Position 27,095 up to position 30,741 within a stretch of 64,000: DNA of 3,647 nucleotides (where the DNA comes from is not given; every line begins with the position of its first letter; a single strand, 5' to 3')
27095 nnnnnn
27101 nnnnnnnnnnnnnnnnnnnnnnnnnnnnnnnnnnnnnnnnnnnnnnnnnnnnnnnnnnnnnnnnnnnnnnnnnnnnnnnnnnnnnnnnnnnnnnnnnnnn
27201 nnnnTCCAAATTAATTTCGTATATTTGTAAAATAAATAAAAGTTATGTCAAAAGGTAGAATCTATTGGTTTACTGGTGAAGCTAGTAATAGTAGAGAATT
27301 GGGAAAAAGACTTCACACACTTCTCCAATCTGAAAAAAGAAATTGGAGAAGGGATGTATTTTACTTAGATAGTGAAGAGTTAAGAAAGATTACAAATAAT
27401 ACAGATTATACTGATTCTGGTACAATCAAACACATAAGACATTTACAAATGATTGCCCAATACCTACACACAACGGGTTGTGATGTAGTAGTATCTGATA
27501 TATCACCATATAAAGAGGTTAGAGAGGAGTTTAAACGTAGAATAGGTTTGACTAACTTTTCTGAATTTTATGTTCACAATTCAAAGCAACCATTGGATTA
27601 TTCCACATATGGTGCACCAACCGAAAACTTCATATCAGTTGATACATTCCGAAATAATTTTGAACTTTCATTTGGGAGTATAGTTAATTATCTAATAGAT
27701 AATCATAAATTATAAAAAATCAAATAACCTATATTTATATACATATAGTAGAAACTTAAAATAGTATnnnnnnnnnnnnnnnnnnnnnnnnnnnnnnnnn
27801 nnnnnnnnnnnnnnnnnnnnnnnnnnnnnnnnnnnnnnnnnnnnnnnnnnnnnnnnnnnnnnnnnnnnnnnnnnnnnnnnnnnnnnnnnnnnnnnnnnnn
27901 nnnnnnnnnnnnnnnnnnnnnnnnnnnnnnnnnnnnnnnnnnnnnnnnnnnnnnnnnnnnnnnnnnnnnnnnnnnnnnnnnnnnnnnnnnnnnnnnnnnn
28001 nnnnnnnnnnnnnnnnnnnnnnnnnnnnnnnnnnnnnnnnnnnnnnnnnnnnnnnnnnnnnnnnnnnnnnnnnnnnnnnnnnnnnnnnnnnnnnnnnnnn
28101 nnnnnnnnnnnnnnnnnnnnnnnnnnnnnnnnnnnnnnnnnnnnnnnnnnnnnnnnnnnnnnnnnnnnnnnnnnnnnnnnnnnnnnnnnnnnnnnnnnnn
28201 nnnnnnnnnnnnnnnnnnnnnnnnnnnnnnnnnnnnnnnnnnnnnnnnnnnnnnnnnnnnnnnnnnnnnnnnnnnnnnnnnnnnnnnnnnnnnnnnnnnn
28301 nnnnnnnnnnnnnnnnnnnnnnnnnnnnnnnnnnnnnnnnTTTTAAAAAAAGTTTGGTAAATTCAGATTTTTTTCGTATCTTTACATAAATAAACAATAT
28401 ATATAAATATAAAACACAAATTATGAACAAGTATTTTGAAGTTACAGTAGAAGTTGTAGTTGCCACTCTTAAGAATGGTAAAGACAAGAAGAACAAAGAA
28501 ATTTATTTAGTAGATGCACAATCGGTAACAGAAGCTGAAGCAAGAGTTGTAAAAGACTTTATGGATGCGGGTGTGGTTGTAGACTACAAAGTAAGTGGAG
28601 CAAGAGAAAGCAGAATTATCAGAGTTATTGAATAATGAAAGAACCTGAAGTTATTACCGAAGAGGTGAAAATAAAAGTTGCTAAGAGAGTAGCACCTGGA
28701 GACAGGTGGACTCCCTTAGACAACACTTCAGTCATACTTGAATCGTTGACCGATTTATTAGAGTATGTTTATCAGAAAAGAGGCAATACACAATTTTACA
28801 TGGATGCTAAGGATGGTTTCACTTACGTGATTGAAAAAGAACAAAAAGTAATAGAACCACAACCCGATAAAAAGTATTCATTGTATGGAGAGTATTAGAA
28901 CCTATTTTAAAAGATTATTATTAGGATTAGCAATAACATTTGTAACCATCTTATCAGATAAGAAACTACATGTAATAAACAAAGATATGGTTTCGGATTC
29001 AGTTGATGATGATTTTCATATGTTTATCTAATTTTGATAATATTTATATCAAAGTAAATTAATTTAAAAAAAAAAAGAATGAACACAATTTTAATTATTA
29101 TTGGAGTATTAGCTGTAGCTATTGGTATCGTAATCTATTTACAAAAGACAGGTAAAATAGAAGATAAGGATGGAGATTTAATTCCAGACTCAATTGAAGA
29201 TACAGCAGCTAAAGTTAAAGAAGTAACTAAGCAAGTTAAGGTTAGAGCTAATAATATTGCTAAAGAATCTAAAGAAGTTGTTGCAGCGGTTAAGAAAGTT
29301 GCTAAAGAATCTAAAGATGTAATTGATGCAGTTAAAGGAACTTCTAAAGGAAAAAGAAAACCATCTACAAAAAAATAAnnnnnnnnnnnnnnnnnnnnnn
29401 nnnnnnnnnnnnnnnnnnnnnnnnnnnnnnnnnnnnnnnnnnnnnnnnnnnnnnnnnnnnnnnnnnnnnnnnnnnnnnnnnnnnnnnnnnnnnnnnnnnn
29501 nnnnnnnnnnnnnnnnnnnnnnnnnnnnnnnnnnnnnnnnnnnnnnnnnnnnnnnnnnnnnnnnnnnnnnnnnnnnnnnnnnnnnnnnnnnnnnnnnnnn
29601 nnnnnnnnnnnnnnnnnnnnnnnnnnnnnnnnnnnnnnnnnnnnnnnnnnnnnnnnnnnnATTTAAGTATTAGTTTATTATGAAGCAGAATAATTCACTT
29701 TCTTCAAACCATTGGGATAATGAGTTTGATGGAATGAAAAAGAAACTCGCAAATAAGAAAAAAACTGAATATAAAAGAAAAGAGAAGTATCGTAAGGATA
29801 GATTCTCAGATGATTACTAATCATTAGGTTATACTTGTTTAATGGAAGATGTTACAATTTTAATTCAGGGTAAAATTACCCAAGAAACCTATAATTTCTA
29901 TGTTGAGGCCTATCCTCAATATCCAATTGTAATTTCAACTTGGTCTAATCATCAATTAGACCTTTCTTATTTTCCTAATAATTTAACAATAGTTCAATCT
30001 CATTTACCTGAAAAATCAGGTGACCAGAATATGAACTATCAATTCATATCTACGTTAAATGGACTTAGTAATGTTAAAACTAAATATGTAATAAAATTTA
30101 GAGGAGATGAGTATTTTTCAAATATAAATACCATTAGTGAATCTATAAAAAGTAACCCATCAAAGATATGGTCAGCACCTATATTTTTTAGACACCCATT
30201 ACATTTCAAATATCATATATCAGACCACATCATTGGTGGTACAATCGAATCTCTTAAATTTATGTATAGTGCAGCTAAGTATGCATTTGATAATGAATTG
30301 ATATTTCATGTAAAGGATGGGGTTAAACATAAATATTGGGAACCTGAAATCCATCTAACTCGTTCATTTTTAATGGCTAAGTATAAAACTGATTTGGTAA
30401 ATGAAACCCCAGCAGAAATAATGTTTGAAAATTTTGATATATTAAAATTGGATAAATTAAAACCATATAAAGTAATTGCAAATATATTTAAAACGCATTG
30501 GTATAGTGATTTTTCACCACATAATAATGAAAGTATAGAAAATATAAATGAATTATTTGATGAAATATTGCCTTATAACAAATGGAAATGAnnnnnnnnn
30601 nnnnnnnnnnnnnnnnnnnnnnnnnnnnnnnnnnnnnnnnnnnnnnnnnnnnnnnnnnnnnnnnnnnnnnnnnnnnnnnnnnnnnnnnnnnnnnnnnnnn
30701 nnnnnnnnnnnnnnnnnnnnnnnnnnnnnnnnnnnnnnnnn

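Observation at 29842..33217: Satellite glycan/small-molecule modification cluster: unknown, GDPD, Nudix, cupin, sulfotransferase-like fusion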

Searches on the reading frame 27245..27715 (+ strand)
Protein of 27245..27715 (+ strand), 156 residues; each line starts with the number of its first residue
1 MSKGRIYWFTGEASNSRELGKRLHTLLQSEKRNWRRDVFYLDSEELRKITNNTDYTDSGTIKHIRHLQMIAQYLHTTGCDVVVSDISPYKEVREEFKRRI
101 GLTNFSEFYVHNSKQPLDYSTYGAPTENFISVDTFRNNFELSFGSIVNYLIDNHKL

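Call 55: search_protein_families(library=pfam, proteins=[window:27245-27715:+], max_evalue=0.1)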
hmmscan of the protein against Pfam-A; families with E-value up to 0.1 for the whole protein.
window:27245-27715:+ (156 aa): 1 family
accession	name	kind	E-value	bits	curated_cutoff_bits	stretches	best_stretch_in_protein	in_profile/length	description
PF01583.26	APS_kinase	-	7.5e-09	36.2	21.1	1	4-113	2-110/152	Adenylylsulphate kinase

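Call 68: search_protein_families(library=ncbifam, proteins=[window:27245-27715:+], max_evalue=0.001)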
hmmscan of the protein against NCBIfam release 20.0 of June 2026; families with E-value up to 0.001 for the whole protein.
window:27245-27715:+ (156 aa): 5 families
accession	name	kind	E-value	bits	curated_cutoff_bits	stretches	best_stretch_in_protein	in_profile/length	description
TIGR00455.1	apsK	equivalog_domain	1.4e-10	41.1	138.7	1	3-111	17-123/184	adenylyl-sulfate kinase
NF004041.0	PRK05541.1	subfamily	2.5e-10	40.7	127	1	2-113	5-111/176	adenylyl-sulfate kinase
NF002059.0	PRK00889.1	subfamily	2.7e-10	40.2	244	1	2-112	3-109/177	adenylyl-sulfate kinase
NF004035.0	PRK05506.1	subfamily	1e-08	34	715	1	3-113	459-567/632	bifunctional sulfate adenylyltransferase subunit 1/adenylylsulfate kinase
NF003013.0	PRK03846.1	subfamily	1.3e-07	31.5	163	1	3-113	27-135/202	adenylyl-sulfate kinase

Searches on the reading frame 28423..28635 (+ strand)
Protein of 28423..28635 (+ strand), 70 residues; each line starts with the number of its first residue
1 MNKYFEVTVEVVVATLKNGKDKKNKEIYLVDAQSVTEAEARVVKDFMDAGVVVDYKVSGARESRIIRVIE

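Call 55: search_protein_families(library=pfam, proteins=[window:28423-28635:+], max_evalue=0.1)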
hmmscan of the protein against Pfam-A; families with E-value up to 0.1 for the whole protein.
window:28423-28635:+ (70 aa): 3 families
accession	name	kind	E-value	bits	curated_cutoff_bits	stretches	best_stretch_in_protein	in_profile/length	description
PF14902.11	DUF4494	-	6.3e-08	33.1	27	1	4-68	74-136/139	Domain of unknown function (DUF4494)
PF12694.12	cpYpsA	-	0.02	15.1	26.2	1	21-66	87-131/145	Circularly permutated YpsA SLOG family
PF05573.18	NosL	-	0.082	13.7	24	1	4-62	37-97/131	NosL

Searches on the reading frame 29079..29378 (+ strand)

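Call 55: search_protein_families(library=pfam, proteins=[window:29079-29378:+], max_evalue=0.1)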
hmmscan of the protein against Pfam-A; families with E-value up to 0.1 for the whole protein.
window:29079-29378:+ (99 aa): 2 families
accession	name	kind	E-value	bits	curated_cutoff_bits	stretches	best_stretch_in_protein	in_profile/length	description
PF21896.2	Talin_IBS2B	-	0.018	15.4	27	1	44-92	11-55/118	Talin IBS2B domain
PF24073.1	DUF7365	-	0.034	14.7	27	1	7-83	14-89/101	Coiled-coil region of unknown function (DUF7365)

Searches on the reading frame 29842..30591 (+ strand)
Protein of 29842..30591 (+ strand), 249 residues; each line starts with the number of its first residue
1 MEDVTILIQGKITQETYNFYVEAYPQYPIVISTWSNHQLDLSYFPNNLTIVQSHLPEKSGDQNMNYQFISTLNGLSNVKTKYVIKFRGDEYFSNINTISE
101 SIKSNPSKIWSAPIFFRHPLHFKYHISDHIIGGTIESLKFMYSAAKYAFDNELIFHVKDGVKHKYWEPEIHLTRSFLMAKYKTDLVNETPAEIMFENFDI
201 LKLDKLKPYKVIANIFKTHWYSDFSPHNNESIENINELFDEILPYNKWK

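Call 3: search_protein_families(library=pfam, proteins=[window:29842-30591:+], max_evalue=1)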
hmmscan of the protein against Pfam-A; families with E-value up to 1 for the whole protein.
window:29842-30591:+ (249 aa): 1 family
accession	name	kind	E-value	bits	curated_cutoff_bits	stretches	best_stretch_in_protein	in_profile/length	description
PF07507.16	WavE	-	4e-09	36.6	27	1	11-183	20-215/305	WavE lipopolysaccharide synthesis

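Call 4: search_protein_families(library=phrogs, proteins=[window:29842-30591:+], max_evalue=0.1)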
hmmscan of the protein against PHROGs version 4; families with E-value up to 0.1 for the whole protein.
window:29842-30591:+ (249 aa): 0 families

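Call 12: search_protein_families(library=ncbifam, proteins=[window:29842-30591:+], max_evalue=1)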
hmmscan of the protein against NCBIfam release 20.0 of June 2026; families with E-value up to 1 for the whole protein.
window:29842-30591:+ (249 aa): 0 families

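Call 25: search_dna_similar(query=window:29842-30591:+, collection=phages, mode=protein, max_rows=15, max_evalue=0.001)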
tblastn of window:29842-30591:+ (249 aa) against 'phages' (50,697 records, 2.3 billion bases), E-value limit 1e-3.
No match.

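Call 80: search_solved_structures(query=window:29842-30591:+, max_evalue=10)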
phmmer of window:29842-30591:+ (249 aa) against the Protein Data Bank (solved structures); distinct sequences matched with E-value up to 10: 1.
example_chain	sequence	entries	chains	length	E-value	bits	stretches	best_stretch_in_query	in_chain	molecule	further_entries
5w7m_A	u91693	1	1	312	0.55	13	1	16-64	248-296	Glandicoline B O-methyltransferase roqN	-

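Call 91: search_solved_structures(query=A6, max_evalue=5, show_alignments=1)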
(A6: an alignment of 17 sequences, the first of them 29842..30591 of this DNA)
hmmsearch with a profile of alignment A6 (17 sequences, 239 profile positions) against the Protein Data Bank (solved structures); distinct sequences matched with E-value up to 5: 5.
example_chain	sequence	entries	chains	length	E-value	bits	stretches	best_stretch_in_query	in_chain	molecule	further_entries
5e5b_A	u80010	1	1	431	0.015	18.2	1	82-155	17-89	FACT complex subunit SPT16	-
5xm2_A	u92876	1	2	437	0.016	18.1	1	82-156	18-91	FACT complex subunit SPT16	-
5umt_A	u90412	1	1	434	0.017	18.1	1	82-156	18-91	FACT complex subunit SPT16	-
6upk_G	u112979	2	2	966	0.27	14.1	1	82-155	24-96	FACT complex subunit SPT16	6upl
9eh2_x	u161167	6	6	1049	0.28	14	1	82-155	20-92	FACT complex subunit SPT16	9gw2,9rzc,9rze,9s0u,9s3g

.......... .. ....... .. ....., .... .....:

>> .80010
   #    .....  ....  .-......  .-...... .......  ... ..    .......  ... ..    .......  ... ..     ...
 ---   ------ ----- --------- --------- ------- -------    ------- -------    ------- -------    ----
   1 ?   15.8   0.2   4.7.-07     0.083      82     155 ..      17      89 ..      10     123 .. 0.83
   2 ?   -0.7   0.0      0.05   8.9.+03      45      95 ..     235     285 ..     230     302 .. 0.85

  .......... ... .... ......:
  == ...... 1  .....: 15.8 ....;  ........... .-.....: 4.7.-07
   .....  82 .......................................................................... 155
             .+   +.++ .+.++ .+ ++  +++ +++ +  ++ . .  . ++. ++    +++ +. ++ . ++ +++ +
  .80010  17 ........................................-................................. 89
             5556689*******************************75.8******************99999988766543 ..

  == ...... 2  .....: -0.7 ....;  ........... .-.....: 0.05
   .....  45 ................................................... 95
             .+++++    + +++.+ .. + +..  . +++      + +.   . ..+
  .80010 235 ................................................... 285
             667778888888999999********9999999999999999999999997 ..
